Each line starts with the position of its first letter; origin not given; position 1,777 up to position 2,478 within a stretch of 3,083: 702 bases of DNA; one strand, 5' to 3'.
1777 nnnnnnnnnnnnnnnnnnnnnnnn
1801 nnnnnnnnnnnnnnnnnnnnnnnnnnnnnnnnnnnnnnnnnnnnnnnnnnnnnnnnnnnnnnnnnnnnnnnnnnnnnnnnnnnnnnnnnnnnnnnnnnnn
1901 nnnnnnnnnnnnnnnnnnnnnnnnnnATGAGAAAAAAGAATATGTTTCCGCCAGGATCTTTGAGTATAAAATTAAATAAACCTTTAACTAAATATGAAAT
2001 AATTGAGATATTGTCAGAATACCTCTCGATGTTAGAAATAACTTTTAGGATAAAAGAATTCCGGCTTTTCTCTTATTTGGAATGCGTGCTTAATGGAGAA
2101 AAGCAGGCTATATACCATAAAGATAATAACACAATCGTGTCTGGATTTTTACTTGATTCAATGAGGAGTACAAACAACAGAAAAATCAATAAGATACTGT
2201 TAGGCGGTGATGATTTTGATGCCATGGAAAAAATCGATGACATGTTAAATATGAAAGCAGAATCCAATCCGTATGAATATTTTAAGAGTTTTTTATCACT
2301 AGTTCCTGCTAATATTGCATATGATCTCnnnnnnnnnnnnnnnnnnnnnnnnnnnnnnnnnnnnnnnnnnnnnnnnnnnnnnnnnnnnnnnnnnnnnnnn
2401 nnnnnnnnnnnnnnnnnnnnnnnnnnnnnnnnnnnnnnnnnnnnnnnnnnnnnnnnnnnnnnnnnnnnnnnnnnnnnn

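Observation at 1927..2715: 262-aa orphan protein with an extremely charged central helix and no recognisable catalytic motif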

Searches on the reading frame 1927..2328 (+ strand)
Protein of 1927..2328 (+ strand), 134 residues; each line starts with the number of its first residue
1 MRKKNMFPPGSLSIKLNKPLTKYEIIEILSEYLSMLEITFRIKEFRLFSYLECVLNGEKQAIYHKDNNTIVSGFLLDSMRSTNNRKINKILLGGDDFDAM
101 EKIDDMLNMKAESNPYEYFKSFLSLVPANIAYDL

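Call 91: predict_structure(alignment_id=A5)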
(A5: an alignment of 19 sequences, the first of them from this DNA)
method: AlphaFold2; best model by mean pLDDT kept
length: 134 residues; sequences in the alignment: 19
mean_pLDDT: 83.7   pTM: 0.78
mean pLDDT of the five models: 83.7, 81.8, 80.4, 77.5, 66.6
residues with pLDDT >= 90: 64; 70-90: 46; 50-70: 16; < 50: 8
segments of 3 or more residues with pLDDT < 50: 1-3, 91-93
pLDDT, mean of each block of 10 residues (from residue 1): 63 86 90 94 93 95 93 89 59 64 89 89 92 64
secondary structure, 60 per line:
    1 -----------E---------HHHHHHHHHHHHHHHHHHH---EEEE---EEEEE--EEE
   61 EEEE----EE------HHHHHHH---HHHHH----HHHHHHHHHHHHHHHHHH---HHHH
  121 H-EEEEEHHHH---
elements in order: H22-40 E44-47 E51-55 E58-64 H77-83 H87-91 H96-113 H117-121 E123-127 H128-131
